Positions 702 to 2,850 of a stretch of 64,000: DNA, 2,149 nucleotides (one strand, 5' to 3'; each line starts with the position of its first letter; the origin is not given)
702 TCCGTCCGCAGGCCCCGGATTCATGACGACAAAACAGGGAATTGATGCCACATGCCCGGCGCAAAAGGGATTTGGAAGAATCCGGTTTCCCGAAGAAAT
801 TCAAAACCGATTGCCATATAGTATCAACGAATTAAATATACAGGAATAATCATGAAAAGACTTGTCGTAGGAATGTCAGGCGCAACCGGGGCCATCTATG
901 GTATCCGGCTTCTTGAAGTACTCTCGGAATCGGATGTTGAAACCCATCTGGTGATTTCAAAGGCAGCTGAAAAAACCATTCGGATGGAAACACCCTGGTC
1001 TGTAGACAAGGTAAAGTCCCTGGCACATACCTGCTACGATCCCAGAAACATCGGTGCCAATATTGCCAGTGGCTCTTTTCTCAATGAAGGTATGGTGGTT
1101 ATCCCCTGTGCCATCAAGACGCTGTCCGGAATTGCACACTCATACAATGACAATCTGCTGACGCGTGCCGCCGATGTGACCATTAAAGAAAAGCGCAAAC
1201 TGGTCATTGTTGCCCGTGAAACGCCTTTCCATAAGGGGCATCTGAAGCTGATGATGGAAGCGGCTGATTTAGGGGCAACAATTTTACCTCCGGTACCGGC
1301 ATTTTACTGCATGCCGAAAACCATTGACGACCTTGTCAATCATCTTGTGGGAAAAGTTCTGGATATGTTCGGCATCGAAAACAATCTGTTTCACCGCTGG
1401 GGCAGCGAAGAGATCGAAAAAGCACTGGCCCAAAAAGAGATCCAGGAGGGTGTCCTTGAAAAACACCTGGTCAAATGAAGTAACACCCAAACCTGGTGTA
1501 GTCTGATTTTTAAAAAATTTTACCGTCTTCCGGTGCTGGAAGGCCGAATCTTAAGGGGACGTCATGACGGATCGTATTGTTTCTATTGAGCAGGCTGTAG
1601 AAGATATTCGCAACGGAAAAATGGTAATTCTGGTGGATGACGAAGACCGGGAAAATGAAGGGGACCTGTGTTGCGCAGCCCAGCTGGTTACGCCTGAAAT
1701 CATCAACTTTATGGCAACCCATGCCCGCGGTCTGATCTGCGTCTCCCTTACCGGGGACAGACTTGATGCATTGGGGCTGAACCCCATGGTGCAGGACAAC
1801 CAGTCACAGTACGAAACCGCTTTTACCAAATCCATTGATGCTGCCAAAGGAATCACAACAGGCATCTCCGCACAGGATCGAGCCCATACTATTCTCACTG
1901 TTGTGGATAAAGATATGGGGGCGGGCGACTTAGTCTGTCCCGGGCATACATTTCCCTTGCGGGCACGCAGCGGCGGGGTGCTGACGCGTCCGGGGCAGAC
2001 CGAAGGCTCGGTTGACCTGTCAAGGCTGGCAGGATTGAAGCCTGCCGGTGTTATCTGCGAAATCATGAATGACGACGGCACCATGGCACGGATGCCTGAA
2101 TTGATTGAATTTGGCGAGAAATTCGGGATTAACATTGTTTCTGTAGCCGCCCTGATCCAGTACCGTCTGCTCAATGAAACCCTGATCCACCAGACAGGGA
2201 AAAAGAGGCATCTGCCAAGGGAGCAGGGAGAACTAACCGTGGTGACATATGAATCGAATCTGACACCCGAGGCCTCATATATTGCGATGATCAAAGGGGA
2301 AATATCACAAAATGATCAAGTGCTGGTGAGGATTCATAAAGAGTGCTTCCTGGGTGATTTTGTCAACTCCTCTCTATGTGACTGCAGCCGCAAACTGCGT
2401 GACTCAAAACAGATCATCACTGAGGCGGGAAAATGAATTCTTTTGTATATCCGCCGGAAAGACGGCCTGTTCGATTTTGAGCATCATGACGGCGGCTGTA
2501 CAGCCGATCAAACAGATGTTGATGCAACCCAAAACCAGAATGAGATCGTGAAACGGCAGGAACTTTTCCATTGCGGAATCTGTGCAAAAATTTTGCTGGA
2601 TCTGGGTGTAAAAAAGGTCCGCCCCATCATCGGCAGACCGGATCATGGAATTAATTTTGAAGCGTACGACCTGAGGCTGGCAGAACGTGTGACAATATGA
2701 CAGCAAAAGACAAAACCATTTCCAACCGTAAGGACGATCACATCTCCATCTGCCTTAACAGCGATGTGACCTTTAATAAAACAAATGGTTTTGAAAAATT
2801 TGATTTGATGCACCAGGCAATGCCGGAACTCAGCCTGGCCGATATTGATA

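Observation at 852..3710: Operon coupling UbiX with RibB(X) and a type-2 IPP isomerase: a dedicated prenyl-FMN precursor module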

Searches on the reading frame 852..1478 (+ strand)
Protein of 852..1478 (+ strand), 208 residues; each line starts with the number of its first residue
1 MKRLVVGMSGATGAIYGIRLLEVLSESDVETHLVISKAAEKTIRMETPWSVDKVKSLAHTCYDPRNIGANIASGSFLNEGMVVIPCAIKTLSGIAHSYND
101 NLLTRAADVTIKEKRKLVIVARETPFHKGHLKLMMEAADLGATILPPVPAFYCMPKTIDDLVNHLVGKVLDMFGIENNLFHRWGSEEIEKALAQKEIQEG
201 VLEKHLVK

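Call 3: search_protein_families(library=pfam, proteins=[window:852-1478:+])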
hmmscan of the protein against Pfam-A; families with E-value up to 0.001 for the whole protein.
window:852-1478:+ (208 aa): 1 family
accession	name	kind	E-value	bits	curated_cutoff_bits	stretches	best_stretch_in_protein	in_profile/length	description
PF02441.25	Flavoprotein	-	5.7e-42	143.5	22.7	1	2-173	1-162/162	Flavoprotein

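Call 4: search_protein_families(library=ncbifam, proteins=[window:852-1478:+])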
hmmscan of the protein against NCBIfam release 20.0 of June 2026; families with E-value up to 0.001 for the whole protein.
window:852-1478:+ (208 aa): 5 families
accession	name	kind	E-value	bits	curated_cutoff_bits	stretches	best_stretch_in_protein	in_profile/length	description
NF004685.0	PRK06029.1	subfamily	1.6e-78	263.1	188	1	1-184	1-185/187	UbiX family flavin prenyltransferase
NF041206.1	VdcB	exception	2.1e-75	252.4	290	1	3-183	1-182/184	non-oxidative hydroxyarylic acid decarboxylases subunit B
TIGR00421.1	ubiX_pad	subfamily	1.3e-74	249.9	108.9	1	3-183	1-181/181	UbiX family flavin prenyltransferase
NF041218.1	BagM_FevK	exception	6.2e-67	225.1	420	1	3-184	2-184/215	bagremycin/ferroverdin biosynthesis UbiX family decarboxylase BagM/FevK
TIGR00521.1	coaBC_dfp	equivalog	1.8e-05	24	219.7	1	2-110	4-112/392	bifunctional phosphopantothenoylcysteine decarboxylase/phosphopantothenate--cysteine ligase CoaBC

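Call 29: search_solved_structures(query=window:852-1478:+, show_alignments=5, max_evalue=1e-20)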
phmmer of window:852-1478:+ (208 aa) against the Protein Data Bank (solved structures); distinct sequences matched with E-value up to 1e-20: 15.
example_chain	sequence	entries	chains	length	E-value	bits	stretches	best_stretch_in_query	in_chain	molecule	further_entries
1sbz_A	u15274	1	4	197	8.9e-56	191.7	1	3-184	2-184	Probable aromatic acid decarboxylase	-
6m8t_A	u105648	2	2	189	1.6e-53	184.4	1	3-184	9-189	Flavin prenyltransferase UbiX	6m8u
6qlg_C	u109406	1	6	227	1.7e-52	181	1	2-185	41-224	Flavin prenyltransferase PAD1, mitochondrial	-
6m8v_A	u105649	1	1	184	4.5e-51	176.4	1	3-185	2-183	Flavin prenyltransferase UbiX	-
6qlk_A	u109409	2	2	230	9.6e-40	139.4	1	2-188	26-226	Flavin prenyltransferase UbiX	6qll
2ejb_A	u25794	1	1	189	1.6e-39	138.7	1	1-183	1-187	Probable aromatic acid decarboxylase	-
3zqu_A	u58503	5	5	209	1.2e-38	135.9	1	2-188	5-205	PROBABLE AROMATIC ACID DECARBOXYLASE | UbiX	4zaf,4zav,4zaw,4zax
6qli_A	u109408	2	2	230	1.3e-38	135.7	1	2-188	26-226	Flavin prenyltransferase UbiX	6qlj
6qlh_A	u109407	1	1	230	1.7e-38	135.3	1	2-188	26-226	Flavin prenyltransferase UbiX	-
4zag_A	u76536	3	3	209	2.6e-38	134.7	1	2-188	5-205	Probable aromatic acid decarboxylase | UbiX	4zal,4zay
4zan_A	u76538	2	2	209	4.3e-38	134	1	2-188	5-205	UbiX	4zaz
6qlv_A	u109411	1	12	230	1.1e-36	129.4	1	2-187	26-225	Flavin prenyltransferase UbiX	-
7km2_L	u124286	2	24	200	8.3e-35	123.3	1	1-189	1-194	Flavin prenyltransferase UbiX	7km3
4rhf_A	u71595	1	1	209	1.1e-34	122.9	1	4-184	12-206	3-octaprenyl-4-hydroxybenzoate carboxy-lyase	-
4rhe_A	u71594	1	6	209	1.4e-34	122.6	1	4-184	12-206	3-octaprenyl-4-hydroxybenzoate carboxy-lyase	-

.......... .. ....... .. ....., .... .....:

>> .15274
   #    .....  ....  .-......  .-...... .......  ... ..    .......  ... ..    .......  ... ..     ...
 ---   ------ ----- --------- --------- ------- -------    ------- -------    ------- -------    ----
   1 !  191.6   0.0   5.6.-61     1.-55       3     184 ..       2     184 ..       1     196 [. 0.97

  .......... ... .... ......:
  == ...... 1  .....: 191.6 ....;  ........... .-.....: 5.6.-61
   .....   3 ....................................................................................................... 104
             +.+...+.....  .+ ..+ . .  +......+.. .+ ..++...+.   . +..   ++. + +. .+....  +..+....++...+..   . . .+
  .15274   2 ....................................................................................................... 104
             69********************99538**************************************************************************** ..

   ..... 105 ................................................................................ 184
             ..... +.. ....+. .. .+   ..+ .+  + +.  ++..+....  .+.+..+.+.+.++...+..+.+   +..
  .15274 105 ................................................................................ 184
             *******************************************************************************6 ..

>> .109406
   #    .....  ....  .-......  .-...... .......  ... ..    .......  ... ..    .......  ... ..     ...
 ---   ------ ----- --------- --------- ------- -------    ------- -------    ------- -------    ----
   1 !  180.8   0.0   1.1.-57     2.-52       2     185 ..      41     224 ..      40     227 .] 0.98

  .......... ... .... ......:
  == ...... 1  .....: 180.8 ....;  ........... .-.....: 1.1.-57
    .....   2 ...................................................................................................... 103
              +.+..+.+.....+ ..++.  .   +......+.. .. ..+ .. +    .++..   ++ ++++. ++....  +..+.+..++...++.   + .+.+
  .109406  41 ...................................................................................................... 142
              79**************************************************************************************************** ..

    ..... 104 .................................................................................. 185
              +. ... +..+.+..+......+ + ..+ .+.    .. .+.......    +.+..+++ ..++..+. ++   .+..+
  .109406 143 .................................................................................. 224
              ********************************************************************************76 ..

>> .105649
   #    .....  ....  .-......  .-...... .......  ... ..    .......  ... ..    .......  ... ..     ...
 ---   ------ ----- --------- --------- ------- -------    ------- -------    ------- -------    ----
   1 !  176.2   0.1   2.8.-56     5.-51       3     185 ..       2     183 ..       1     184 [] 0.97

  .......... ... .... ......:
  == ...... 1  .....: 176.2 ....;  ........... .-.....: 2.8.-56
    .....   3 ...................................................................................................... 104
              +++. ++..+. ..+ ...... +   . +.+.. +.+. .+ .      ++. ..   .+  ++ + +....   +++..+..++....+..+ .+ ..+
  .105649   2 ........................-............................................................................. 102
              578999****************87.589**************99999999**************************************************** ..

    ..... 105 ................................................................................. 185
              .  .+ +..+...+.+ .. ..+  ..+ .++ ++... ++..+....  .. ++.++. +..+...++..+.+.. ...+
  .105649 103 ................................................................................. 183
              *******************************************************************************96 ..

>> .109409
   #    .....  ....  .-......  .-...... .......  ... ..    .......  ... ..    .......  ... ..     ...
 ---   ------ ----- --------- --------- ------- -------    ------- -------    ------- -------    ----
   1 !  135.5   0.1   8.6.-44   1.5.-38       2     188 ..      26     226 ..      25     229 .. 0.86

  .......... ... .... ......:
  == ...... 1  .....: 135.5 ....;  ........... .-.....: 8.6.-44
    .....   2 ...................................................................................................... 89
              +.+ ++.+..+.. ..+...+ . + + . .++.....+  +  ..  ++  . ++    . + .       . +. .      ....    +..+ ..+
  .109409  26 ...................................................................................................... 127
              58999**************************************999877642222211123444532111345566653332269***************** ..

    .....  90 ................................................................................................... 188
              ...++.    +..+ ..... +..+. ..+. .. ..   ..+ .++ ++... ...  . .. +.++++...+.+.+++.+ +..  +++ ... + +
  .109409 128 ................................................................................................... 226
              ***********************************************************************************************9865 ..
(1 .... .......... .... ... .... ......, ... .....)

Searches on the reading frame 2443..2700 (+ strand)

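Call 3: search_protein_families(library=pfam, proteins=[window:2443-2700:+])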
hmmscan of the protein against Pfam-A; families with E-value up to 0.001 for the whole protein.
window:2443-2700:+ (85 aa): 1 family
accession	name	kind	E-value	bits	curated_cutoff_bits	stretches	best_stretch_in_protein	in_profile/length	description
PF00925.25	GTP_cyclohydro2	-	4.5e-05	23.5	23.3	1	24-83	105-164/165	GTP cyclohydrolase II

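Call 4: search_protein_families(library=ncbifam, proteins=[window:2443-2700:+])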
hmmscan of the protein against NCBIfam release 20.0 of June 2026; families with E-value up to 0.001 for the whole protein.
window:2443-2700:+ (85 aa): 2 families
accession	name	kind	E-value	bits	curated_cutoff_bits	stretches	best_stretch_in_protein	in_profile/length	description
NF006803.0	PRK09311.1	equivalog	2.8e-05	23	569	1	37-84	333-380/417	bifunctional 3,4-dihydroxy-2-butanone-4-phosphate synthase/GTP cyclohydrolase II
NF006806.0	PRK09319.1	equivalog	0.00071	18.3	764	1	37-84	338-385/561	bifunctional 3,4-dihydroxy-2-butanone-4-phosphate synthase/GTP cyclohydrolase II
